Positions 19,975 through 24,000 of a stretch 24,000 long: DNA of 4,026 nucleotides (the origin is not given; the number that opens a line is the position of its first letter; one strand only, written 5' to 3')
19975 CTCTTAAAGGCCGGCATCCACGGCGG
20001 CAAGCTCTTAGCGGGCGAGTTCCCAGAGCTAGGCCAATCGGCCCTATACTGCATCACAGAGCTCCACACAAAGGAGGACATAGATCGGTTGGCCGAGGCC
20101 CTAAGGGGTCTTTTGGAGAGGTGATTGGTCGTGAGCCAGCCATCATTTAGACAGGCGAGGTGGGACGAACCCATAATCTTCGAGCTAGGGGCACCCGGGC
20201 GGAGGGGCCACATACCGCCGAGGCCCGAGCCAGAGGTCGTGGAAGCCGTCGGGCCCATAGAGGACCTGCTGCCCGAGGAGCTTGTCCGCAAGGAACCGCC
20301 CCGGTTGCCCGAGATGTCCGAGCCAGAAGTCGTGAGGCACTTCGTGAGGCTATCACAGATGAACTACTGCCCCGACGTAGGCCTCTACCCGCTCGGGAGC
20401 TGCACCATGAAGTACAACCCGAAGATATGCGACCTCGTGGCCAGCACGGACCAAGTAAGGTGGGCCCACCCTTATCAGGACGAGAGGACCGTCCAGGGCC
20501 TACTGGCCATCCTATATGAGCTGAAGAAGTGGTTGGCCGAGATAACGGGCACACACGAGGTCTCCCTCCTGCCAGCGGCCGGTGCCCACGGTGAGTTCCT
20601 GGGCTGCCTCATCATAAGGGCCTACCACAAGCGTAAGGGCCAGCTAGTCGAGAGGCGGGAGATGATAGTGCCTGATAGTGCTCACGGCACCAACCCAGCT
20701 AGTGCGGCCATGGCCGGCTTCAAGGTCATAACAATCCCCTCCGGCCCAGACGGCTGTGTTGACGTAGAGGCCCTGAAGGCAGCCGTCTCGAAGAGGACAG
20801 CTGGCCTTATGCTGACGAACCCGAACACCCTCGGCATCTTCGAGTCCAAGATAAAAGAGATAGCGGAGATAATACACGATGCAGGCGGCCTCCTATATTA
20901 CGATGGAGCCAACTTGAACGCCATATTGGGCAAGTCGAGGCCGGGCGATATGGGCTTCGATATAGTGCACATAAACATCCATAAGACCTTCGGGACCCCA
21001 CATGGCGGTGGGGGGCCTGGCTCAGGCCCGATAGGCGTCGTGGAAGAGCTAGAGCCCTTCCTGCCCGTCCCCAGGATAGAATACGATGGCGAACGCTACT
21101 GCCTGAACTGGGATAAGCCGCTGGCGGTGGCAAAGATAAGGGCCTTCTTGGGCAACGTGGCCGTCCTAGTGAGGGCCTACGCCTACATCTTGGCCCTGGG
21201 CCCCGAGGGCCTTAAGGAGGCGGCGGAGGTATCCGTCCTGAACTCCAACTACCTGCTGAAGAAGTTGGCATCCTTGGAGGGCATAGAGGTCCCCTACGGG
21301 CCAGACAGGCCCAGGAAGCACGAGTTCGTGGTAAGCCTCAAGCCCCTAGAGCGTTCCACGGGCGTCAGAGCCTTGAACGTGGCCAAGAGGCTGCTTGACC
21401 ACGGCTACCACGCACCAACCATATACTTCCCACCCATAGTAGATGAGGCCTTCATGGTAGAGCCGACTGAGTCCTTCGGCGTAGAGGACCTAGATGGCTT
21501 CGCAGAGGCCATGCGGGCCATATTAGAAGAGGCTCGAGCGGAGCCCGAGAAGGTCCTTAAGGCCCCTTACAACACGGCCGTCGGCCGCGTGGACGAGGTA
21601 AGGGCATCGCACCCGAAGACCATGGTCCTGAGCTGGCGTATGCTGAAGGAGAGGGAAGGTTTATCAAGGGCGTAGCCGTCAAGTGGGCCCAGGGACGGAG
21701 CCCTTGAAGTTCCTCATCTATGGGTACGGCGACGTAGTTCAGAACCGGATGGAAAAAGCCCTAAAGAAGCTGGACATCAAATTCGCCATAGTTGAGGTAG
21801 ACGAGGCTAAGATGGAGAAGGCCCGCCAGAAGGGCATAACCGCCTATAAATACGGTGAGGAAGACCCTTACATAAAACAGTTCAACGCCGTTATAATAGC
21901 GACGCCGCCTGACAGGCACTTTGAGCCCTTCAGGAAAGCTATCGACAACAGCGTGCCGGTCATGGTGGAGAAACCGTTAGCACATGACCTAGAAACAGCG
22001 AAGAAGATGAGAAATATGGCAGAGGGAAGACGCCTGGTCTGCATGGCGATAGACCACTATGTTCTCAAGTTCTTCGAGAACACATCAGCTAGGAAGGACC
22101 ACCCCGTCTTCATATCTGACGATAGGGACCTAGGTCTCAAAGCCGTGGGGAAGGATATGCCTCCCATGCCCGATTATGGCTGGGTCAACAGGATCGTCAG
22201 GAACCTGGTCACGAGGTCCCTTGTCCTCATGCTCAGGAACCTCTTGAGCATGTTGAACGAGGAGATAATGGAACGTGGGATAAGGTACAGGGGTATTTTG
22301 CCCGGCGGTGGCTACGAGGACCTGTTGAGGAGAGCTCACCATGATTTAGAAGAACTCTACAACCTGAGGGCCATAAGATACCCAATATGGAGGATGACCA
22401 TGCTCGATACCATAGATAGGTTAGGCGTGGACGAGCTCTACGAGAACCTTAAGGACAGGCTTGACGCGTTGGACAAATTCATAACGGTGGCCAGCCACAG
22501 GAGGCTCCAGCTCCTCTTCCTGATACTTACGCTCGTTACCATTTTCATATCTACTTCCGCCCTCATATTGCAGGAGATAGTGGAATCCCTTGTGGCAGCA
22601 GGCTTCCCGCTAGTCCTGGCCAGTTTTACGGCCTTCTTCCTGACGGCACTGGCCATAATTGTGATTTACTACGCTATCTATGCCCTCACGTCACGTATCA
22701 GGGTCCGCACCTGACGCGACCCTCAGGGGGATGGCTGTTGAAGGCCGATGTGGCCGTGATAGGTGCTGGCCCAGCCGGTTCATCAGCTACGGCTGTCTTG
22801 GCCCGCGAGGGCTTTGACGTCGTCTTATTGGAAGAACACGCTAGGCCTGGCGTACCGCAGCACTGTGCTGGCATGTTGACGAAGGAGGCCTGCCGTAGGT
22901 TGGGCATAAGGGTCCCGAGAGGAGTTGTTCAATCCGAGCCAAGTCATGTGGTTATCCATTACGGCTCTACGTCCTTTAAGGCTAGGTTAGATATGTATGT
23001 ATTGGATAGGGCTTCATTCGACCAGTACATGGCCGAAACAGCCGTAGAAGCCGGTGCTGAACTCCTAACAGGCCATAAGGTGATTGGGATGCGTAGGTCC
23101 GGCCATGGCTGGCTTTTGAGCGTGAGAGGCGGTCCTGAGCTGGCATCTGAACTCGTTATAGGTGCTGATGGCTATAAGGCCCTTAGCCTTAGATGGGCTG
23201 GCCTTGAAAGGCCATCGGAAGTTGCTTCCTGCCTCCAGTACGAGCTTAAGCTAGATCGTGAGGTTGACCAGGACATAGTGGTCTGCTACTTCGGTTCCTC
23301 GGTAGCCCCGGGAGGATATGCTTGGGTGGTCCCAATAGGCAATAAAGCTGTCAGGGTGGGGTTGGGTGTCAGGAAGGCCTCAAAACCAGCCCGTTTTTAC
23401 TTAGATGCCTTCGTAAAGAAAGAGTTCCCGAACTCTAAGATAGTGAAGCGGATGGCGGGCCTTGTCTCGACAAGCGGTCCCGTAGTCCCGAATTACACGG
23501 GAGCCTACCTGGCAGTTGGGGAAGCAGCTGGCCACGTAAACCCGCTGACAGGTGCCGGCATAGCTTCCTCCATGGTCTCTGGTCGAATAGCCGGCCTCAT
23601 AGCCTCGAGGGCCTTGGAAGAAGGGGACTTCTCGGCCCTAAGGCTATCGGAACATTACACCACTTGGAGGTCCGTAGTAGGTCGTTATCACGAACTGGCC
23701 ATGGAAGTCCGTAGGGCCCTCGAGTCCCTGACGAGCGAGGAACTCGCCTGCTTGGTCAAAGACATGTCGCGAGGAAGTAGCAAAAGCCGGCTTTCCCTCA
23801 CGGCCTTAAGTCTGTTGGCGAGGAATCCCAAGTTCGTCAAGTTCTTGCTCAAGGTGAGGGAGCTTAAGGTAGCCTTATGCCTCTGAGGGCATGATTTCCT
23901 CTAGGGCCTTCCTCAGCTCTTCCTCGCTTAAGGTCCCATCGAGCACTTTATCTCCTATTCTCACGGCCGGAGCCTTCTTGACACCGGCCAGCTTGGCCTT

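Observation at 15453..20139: Over-represented TTGGTCG-core word family concentrated around the origin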

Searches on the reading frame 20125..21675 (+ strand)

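Call 9: search_protein_families(library=pfam, proteins=[window:20125-21675:+])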
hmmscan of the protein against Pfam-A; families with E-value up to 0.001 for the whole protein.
window:20125-21675:+ (516 aa): 3 families
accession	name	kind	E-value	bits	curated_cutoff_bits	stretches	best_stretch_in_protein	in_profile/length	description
PF21478.3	GcvP2_C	-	4.5e-24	85.1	27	1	366-472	1-104/122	Glycine dehydrogenase, C-terminal domain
PF02347.22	GDC-P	-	1.5e-11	44.3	26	1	46-312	28-282/429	Glycine cleavage system P-protein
PF00266.25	Aminotran_5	-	6.8e-07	29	21.5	1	174-294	85-207/371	Aminotransferase class-V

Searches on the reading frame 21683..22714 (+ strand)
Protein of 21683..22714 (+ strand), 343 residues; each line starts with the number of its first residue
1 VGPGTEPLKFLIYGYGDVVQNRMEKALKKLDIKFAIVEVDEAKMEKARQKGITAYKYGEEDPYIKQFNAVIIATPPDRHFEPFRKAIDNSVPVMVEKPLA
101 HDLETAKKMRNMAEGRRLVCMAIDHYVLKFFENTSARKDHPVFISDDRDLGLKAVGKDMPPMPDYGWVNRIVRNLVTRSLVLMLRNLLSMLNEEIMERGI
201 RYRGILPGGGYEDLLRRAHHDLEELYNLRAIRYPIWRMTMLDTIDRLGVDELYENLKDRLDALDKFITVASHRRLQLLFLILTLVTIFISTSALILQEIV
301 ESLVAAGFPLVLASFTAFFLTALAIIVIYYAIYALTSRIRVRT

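Call 9: search_protein_families(library=pfam, proteins=[window:21683-22714:+])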
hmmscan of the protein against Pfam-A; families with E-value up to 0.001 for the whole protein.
window:21683-22714:+ (343 aa): 1 family
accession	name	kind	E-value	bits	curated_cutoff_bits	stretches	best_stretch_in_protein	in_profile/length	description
PF01408.29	GFO_IDH_MocA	-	3.2e-13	50.9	24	1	9-121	2-117/120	Oxidoreductase family, NAD-binding Rossmann fold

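Call 84: search_protein_families(library=pfam, proteins=[window:21683-22714:+], max_evalue=0.01)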
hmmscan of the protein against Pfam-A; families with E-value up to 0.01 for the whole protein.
window:21683-22714:+ (343 aa): 1 family
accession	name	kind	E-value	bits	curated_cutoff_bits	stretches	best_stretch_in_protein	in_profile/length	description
PF01408.29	GFO_IDH_MocA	-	3.2e-13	50.9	24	1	9-121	2-117/120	Oxidoreductase family, NAD-binding Rossmann fold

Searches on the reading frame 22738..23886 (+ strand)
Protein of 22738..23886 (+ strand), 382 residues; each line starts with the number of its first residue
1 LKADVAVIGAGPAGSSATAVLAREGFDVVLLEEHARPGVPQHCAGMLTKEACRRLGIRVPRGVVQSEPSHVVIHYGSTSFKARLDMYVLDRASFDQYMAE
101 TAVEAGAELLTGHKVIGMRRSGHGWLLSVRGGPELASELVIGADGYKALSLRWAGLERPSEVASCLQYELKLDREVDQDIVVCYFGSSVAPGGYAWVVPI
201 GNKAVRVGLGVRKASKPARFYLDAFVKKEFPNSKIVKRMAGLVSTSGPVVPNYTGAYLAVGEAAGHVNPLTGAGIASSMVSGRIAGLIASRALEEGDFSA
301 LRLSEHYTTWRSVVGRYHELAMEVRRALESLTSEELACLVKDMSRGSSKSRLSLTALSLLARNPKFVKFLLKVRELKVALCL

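Call 32: find_encoding_contigs(protein=window:22738-23886:+, flank=10000, max_places=4)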
Protein window:22738-23886:+ (382 aa): 5 contigs read that carry it; 4 places shown.
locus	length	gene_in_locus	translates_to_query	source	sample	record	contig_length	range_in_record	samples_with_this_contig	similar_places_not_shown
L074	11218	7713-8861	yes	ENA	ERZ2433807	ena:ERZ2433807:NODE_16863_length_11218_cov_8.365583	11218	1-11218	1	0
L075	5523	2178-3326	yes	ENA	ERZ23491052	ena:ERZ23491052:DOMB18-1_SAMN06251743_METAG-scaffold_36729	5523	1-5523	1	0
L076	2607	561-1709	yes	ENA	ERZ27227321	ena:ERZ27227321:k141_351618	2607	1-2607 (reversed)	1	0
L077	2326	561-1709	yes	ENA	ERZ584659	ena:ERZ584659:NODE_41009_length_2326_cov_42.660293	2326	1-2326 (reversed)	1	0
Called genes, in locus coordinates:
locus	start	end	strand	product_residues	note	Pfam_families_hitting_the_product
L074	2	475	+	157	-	?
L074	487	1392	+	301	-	PF03747:ADP_ribosyl_GH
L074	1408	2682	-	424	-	PF05621:TniB (weak), PF13191:AAA_16, PF00004:AAA, PF13401:AAA_22, PF22606:Cdc6-ORC-like_ATPase_lid (weak), PF22703:Cdc6_lid, PF09079:WHD_Cdc6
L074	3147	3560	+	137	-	-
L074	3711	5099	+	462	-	PF02347:GDC-P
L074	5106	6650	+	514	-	PF02347:GDC-P, PF00266:Aminotran_5 (weak), PF21478:GcvP2_C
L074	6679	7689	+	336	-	PF01408:GFO_IDH_MocA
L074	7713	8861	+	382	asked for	PF01266:DAO (weak), PF01494:FAD_binding_3, PF01946:Thi4 (weak), PF12831:FAD_oxidored (weak), PF13450:NAD_binding_8 (weak), PF04820:Trp_halogenase (weak), PF01266:DAO (weak), PF22578:GGR_cat, +2 more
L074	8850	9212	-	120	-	-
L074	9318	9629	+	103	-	PF01883:FeS_assembly_P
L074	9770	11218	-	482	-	?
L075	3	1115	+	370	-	?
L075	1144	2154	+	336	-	PF01408:GFO_IDH_MocA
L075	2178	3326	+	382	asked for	PF01266:DAO (weak), PF01494:FAD_binding_3, PF01946:Thi4 (weak), PF12831:FAD_oxidored (weak), PF13450:NAD_binding_8 (weak), PF04820:Trp_halogenase (weak), PF01266:DAO (weak), PF22578:GGR_cat, +2 more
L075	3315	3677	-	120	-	-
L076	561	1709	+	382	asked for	PF01266:DAO (weak), PF01494:FAD_binding_3, PF01946:Thi4 (weak), PF12831:FAD_oxidored (weak), PF13450:NAD_binding_8 (weak), PF04820:Trp_halogenase (weak), PF01266:DAO (weak), PF22578:GGR_cat, +2 more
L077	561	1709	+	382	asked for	PF01266:DAO (weak), PF01494:FAD_binding_3, PF01946:Thi4 (weak), PF12831:FAD_oxidored (weak), PF13450:NAD_binding_8 (weak), PF04820:Trp_halogenase (weak), PF01266:DAO (weak), PF22578:GGR_cat, +2 more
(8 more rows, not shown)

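Call 84: search_protein_families(library=pfam, proteins=[window:22738-23886:+], max_evalue=0.01)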
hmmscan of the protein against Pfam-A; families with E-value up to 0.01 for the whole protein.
window:22738-23886:+ (382 aa): 15 families
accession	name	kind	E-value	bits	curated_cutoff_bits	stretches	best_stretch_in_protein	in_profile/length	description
PF22578.2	GGR_cat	-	4.8e-17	62.1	27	1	163-243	3-88/88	Geranylgeranyl reductase catalytic domain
PF01266.30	DAO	-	1.5e-13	51.5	27.9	2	4-48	1-47/353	FAD dependent oxidoreductase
PF01494.25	FAD_binding_3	-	7.4e-13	48.9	22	1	3-216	2-239/349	FAD binding domain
PF04820.20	Trp_halogenase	-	2.4e-09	37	21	1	87-279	153-344/458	Tryptophan halogenase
PF05834.18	Lycopene_cycl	-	1.6e-08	34.5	23.4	1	4-150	1-145/380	Lycopene cyclase protein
PF13450.12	NAD_binding_8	-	1.6e-07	32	21.9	1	7-38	1-32/68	NAD(P)-binding Rossmann-like domain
PF01946.23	Thi4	-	4.1e-07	29.9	26.2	1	1-49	16-65/235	Thi4 family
PF12831.13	FAD_oxidored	-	1.1e-06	28.6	27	1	4-123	1-119/416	FAD dependent oxidoreductase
PF07992.20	Pyr_redox_2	-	2.4e-05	24.3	26.1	1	4-38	2-37/291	Pyridine nucleotide-disulphide oxidoreductase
PF01134.28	GIDA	-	0.00019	21.1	22.1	1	4-35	1-32/391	Glucose inhibited division protein A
PF00890.30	FAD_binding_2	-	0.00023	21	20.4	1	4-36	1-33/414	FAD binding domain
PF03486.20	HI0933_like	-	0.00062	19.7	50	1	4-38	2-36/244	HI0933-like protein Rossmann domain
PF00070.33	Pyr_redox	-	0.0011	19.9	22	0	5-59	2-57/82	Pyridine nucleotide-disulphide oxidoreductase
PF02737.24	3HCDH_N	-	0.0022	18.3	22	1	5-34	2-31/180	3-hydroxyacyl-CoA dehydrogenase, NAD binding domain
PF13454.12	NAD_binding_9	-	0.01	16.3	21.8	0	6-141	1-149/155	FAD-NAD(P)-binding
